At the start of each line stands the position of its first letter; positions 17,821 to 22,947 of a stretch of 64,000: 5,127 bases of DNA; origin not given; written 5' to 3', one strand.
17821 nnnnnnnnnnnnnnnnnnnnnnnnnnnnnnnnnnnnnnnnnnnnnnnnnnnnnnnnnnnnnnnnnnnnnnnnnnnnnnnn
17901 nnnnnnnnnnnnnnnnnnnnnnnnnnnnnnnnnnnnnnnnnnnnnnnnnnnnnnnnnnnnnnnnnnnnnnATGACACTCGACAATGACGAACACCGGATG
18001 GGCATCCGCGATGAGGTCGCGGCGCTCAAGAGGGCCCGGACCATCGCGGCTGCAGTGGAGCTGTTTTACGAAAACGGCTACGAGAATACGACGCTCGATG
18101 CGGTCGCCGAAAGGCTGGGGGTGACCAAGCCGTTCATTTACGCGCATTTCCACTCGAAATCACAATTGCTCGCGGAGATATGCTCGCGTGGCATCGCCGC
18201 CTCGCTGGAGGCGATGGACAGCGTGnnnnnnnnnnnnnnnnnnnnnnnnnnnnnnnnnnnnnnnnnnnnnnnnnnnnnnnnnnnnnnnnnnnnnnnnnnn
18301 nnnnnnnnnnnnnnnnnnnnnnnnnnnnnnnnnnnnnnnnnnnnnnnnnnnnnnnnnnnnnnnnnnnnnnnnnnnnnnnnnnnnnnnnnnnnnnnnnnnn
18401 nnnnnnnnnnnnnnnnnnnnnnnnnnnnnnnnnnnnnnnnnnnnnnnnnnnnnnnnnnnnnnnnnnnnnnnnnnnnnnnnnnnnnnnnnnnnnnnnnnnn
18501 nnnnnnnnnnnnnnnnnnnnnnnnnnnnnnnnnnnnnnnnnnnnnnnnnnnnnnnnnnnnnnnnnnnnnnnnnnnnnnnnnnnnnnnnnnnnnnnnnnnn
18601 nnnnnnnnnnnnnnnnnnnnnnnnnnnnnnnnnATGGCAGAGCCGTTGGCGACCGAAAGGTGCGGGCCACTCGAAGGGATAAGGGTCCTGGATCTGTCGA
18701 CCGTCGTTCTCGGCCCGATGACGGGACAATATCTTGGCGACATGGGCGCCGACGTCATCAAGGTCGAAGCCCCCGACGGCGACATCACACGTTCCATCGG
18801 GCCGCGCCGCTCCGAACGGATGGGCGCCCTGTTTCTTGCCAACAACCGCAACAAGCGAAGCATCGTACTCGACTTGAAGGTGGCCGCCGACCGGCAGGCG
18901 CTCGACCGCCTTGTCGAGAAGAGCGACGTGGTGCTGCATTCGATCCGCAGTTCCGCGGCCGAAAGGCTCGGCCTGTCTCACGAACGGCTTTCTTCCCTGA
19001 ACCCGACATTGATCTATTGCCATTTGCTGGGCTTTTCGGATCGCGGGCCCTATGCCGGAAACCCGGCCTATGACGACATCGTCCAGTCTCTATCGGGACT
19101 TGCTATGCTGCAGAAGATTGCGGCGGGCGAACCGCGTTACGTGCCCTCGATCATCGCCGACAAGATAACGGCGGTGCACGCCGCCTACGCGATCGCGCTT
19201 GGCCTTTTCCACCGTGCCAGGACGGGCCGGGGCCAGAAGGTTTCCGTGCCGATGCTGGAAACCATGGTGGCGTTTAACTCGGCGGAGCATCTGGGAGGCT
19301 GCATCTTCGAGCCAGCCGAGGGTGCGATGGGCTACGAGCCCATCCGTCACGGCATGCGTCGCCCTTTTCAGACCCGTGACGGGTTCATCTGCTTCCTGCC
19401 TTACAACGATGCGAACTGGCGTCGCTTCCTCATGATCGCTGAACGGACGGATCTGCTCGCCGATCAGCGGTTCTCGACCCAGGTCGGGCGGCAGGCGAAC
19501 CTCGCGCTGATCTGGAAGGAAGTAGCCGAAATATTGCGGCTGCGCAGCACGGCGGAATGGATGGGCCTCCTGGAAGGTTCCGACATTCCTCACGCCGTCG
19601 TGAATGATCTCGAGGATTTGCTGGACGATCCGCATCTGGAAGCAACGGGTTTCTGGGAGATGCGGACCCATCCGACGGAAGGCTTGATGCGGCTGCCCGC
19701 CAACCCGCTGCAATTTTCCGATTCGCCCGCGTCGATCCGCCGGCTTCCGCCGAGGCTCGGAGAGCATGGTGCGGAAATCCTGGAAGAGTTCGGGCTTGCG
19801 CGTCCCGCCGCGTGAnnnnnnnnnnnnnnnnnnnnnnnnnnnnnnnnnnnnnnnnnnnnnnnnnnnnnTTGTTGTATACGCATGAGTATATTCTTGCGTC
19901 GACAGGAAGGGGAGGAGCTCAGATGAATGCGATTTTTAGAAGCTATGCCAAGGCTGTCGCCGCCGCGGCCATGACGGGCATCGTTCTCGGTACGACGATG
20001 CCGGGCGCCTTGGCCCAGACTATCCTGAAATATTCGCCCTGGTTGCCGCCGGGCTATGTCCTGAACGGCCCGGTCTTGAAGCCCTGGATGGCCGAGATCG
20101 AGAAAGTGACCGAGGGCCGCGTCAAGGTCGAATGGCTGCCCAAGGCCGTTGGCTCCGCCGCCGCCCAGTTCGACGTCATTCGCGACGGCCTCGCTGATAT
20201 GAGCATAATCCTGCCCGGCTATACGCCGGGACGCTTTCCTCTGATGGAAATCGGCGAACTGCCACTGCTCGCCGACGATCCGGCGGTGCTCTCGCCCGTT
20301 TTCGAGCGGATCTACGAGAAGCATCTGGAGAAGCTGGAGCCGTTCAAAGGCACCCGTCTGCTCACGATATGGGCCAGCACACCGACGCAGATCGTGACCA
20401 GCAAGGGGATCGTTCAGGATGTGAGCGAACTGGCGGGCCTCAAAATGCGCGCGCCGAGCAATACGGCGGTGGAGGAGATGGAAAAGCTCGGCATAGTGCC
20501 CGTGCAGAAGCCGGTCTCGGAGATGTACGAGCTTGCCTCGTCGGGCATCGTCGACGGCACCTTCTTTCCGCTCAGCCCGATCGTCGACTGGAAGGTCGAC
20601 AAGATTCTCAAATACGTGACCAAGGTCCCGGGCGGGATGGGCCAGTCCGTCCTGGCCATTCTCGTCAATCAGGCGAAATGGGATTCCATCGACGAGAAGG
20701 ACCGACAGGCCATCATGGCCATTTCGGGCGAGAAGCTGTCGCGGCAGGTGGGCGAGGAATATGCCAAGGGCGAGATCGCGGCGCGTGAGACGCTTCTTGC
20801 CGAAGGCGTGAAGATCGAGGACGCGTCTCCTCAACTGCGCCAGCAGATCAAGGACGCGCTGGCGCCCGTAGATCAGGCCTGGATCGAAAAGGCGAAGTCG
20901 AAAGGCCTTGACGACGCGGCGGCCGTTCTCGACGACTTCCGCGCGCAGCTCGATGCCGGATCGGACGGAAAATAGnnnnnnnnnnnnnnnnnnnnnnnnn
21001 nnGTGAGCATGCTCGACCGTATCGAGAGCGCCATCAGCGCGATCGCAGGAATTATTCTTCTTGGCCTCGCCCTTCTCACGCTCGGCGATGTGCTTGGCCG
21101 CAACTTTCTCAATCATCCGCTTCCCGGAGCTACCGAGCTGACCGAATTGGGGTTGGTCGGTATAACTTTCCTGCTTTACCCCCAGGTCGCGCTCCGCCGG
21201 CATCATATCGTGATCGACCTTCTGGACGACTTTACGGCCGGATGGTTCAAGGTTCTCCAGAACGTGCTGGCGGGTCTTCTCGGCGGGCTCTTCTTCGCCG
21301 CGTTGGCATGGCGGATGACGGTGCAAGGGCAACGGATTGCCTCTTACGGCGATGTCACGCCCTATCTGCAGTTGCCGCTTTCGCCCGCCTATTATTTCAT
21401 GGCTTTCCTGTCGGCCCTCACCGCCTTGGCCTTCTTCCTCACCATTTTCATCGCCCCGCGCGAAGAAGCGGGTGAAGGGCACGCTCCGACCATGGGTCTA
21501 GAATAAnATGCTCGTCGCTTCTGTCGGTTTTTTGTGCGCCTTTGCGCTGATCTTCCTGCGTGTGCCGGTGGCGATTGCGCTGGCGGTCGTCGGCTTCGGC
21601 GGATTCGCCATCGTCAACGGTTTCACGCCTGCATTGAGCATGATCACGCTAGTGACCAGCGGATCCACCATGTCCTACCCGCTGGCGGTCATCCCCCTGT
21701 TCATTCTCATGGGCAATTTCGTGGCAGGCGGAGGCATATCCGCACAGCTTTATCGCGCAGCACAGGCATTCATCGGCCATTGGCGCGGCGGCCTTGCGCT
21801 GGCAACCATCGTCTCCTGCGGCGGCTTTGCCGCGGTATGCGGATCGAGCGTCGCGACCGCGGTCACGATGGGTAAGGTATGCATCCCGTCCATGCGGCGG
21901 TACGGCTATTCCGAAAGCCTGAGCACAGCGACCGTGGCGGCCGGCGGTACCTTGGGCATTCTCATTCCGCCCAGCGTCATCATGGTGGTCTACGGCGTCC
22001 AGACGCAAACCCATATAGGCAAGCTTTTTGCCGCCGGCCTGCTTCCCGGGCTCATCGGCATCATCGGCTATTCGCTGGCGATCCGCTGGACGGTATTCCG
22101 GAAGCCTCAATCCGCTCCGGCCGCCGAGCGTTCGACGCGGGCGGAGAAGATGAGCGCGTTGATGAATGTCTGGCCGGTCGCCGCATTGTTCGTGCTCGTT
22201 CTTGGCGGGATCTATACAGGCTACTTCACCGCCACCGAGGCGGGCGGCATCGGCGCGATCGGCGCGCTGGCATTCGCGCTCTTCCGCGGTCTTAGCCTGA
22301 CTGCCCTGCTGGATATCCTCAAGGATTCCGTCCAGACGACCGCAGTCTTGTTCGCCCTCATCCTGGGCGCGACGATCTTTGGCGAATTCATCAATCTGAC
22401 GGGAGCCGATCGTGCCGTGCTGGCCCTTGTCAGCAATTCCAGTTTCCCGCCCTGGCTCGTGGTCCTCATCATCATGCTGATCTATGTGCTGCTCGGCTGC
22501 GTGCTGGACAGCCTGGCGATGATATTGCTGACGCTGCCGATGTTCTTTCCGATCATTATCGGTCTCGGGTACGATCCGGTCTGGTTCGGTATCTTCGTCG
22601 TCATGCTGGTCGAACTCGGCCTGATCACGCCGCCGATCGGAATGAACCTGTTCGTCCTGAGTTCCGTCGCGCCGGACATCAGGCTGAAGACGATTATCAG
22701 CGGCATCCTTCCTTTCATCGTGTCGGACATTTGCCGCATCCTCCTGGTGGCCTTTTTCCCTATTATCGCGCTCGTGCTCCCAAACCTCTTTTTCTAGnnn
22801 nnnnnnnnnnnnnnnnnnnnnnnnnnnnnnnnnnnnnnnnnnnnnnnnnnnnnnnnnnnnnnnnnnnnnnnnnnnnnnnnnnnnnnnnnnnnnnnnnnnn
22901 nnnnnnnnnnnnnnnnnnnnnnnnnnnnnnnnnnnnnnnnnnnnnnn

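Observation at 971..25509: Island-wide 12-bp palindromic operator in 20-bp-phased pairs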

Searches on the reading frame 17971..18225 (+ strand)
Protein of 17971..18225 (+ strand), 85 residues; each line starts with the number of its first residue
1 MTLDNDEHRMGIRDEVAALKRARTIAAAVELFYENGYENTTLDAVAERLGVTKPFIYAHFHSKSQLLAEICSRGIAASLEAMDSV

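Call 30: search_solved_structures(query=window:17971-18225:+, max_evalue=1e-8, show_alignments=5)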
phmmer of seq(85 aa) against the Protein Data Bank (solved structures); distinct sequences matched with E-value up to 1e-8: 7.
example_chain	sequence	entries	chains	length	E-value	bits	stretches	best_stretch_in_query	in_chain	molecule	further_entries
7eqe_A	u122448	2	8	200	2.5e-10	44.1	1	7-78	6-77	TetR/AcrR family transcriptional regulator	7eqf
3dcf_A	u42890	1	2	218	5.4e-10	43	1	12-81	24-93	transcriptional regulator of the TetR/AcrR family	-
9b7y_A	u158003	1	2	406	6.1e-10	42.8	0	23-74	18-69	Transcriptional repressor Mce3R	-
2eh3_A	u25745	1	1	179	1.2e-09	41.9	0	22-73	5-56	Transcriptional regulator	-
5xay_A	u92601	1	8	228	3.1e-09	40.6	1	13-75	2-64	Gamma-butyrolactone receptor protein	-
5xaz_A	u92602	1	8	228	3.2e-09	40.5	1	13-75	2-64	Gamma-butyrolactone receptor protein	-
8sv6_A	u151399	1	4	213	4.8e-09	40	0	21-75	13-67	Fatty acid metabolism regulator protein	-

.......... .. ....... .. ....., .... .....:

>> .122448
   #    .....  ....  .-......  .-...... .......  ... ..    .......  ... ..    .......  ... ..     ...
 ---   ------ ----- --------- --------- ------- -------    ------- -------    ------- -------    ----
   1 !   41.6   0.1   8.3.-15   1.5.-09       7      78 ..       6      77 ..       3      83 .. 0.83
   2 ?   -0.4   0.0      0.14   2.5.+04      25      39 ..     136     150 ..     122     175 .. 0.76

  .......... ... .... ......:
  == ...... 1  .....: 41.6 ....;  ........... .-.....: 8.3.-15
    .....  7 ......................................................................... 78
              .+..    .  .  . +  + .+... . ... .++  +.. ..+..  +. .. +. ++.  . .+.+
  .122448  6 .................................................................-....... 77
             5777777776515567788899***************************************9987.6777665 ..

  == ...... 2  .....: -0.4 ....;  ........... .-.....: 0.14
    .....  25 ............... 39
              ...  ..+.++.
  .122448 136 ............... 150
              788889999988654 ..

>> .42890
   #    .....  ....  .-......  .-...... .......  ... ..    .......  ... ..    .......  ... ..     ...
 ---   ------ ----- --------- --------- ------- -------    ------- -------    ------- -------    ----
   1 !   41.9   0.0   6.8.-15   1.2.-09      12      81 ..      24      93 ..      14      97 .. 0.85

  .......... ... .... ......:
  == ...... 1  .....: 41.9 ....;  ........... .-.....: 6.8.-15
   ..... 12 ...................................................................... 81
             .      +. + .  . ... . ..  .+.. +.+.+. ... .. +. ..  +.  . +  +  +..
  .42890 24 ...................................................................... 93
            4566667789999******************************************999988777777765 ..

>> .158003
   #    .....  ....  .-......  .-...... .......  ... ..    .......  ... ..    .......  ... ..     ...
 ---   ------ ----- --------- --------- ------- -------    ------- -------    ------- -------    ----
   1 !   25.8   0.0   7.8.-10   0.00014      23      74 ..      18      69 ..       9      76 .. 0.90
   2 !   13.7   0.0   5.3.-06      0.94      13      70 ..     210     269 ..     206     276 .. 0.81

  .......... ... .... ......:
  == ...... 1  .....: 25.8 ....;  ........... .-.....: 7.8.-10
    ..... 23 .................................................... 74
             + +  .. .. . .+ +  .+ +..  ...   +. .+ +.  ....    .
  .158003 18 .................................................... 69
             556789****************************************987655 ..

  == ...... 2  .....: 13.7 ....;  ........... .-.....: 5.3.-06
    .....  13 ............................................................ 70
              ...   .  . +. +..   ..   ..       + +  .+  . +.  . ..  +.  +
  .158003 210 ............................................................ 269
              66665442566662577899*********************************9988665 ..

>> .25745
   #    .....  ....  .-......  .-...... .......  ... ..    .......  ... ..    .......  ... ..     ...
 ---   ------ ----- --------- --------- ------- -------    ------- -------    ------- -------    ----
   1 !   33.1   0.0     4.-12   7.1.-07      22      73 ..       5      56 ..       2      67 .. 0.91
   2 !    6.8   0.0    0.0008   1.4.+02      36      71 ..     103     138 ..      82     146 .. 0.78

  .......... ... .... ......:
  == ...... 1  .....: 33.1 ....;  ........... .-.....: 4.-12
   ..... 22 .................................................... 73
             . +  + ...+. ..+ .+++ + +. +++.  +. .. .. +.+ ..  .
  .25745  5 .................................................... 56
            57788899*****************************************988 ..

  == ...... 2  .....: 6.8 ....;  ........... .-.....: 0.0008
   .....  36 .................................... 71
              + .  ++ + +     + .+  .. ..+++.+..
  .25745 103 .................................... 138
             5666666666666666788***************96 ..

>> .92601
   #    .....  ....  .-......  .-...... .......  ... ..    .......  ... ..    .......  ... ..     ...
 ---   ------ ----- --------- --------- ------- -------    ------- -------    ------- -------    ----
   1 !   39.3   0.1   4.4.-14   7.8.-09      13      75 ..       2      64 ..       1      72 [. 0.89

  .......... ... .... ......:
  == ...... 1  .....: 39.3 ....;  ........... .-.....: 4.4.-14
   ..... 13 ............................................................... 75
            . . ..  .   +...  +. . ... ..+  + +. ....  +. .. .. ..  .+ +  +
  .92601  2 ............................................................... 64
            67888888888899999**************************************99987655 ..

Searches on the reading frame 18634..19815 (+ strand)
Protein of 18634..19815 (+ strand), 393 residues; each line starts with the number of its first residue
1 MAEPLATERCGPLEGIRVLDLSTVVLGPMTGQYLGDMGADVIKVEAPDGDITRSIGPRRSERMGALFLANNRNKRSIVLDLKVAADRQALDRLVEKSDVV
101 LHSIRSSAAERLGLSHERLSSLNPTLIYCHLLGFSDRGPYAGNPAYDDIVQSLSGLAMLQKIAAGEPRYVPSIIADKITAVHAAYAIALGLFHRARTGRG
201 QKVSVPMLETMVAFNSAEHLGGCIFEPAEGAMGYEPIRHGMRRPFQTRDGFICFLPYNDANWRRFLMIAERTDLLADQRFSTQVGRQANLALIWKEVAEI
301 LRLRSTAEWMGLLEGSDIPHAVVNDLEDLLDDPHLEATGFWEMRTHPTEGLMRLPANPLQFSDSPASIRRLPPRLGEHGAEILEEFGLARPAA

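Call 7: search_protein_families(library=pfam, proteins=[window:18634-19815:+])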
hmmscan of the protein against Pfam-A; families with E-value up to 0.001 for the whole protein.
window:18634-19815:+ (393 aa): 1 family
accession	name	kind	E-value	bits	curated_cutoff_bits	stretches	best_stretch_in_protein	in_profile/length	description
PF02515.22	CoA_transf_3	-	2.4e-106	356.4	23.3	1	13-378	1-365/366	CoA-transferase family III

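Call 39: search_protein_families(library=ncbifam, proteins=[window:18634-19815:+], max_evalue=1e-10)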
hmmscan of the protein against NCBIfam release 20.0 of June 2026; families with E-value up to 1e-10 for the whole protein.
window:18634-19815:+ (393 aa): 7 families
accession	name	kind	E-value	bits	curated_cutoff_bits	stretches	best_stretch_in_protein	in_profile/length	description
NF052585.1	SucGlutTfsCaiB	equivalog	1.8e-67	227.7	750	1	10-386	5-388/394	succinate--glutarate CoA-transferase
NF003809.0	PRK05398.1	subfamily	4.8e-60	203.3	442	2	12-212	4-205/416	formyl-CoA transferase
NF041294.1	Scnl_mescCoAtase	equivalog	2.3e-56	191.6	700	1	12-384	3-381/381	succinyl-CoA:mesaconate CoA-transferase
TIGR03253.1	oxalate_frc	equivalog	6.1e-54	183.3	504.2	2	12-211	3-203/416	formyl-CoA transferase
NF008511.0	PRK11430.1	equivalog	9.1e-51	173.1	522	1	8-386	5-379/381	CoA:oxalate CoA-transferase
NF002914.1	PRK03525.1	equivalog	1.3e-26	93.5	413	1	8-389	5-384/400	L-carnitine CoA-transferase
TIGR04253.1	mesacon_CoA_iso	equivalog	8.5e-15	54.6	725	1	12-385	2-382/403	2-methylfumaryl-CoA isomerase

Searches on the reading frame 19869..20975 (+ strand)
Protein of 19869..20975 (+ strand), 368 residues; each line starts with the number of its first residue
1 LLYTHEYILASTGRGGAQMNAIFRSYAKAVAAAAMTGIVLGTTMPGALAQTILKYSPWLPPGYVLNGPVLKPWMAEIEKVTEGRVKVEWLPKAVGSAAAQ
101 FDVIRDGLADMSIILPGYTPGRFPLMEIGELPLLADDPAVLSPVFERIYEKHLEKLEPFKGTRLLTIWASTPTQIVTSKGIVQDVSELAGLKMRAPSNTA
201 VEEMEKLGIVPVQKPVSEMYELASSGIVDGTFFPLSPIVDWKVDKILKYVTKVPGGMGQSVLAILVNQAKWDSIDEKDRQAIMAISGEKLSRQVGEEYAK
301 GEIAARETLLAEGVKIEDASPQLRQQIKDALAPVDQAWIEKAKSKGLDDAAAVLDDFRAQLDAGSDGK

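Call 7: search_protein_families(library=pfam, proteins=[window:19869-20975:+])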
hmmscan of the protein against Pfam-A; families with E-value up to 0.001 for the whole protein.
window:19869-20975:+ (368 aa): 1 family
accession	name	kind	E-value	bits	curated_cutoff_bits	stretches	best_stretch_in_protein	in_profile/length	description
PF03480.18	DctP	-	2.9e-38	132.2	23.4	1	70-337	15-281/286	Bacterial extracellular solute-binding protein, family 7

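Call 62: search_solved_structures(query=window:19923-20975:+, max_evalue=1e-10)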
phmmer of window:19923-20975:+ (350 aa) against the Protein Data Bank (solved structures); distinct sequences matched with E-value up to 1e-10: 22.
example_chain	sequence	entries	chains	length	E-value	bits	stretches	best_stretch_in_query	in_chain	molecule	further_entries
4p56_A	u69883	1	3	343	2.4e-61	211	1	35-343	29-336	Putative extracellular solute-binding protein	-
5i5p_A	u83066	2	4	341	8.3e-37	130.3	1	19-335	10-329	TRAP TRANSPORTER SOLUTE BINDING PROTEIN | TRAP solute Binding Protein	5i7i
5iga_A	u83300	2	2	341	2e-35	125.8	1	19-335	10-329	TRAP TRANSPORTER SOLUTE BINDING PROTEIN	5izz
5im2_A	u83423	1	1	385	1e-32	116.8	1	7-332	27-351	Twin-arginine translocation pathway signal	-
4n6d_A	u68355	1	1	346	1.6e-31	112.9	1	31-339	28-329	TRAP dicarboxylate transporter-DctP subunit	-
7nr2_AAA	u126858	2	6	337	2.3e-31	112.4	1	39-342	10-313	TRAP dicarboxylate transporter, DctP subunit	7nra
7nqg_AAA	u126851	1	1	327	6.6e-28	101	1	36-340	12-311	TrapT family, dctP subunit, C4-dicarboxylate periplasmic binding protein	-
7nsw_AAA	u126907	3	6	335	1.7e-25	93.1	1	38-338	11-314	TRAP dicarboxylate transporter-DctP subunit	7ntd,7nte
7nrr_AAA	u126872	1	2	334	1.7e-25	93.1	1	38-338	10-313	TRAP dicarboxylate transporter-DctP subunit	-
4pgn_A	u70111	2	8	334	5.1e-22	81.7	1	33-342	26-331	Extracellular solute-binding protein, family 7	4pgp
4nap_A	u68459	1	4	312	9.1e-22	80.9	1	41-342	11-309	Extracellular solute-binding protein, family 7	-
4p9k_A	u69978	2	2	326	3.7e-19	72.3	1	49-323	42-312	TRAP dicarboxylate transporter, DctP subunit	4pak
4pdh_A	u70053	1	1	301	1e-15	61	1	50-319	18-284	TRAP dicarboxylate transporter, DctP subunit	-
4p47_A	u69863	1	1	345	1.7e-15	60.3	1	36-340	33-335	TRAP dicarboxylate transporter, DctP subunit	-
4mco_A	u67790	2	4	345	6.7e-14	55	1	18-312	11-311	TRAP dicarboxylate transporter-DctP subunit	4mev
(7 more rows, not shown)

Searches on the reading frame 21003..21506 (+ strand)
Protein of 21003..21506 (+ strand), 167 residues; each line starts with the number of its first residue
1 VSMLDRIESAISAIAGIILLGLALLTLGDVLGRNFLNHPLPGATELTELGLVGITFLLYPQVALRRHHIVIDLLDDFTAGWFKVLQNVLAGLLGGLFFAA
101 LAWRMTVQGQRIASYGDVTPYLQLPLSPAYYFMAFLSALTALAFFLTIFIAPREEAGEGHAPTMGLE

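Call 7: search_protein_families(library=pfam, proteins=[window:21003-21506:+])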
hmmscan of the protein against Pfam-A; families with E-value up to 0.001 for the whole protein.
window:21003-21506:+ (167 aa): 1 family
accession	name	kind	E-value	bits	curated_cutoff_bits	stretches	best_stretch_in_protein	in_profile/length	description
PF04290.18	DctQ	-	4e-20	72.5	28.3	1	22-148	1-126/132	Tripartite ATP-independent periplasmic transporters, DctQ component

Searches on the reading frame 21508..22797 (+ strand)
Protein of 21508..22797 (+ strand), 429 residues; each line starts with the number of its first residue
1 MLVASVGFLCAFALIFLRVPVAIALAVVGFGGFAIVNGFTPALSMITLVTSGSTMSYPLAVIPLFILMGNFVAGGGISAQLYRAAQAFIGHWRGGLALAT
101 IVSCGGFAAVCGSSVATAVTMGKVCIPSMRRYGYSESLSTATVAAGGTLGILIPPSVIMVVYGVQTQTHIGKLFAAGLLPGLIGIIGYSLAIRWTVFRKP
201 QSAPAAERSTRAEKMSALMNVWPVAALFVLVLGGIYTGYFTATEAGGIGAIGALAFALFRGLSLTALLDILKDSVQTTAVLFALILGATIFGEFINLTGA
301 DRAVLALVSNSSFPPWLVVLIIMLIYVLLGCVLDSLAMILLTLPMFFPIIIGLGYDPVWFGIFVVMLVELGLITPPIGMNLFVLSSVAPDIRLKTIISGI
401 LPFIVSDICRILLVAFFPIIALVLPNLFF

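Call 7: search_protein_families(library=pfam, proteins=[window:21508-22797:+])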
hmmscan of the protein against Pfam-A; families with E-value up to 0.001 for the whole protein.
window:21508-22797:+ (429 aa): 1 family
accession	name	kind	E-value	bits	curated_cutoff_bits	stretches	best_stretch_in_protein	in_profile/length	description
PF06808.19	DctM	-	3.3e-94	316.5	23.8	1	8-418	1-411/413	Tripartite ATP-independent periplasmic transporter, DctM component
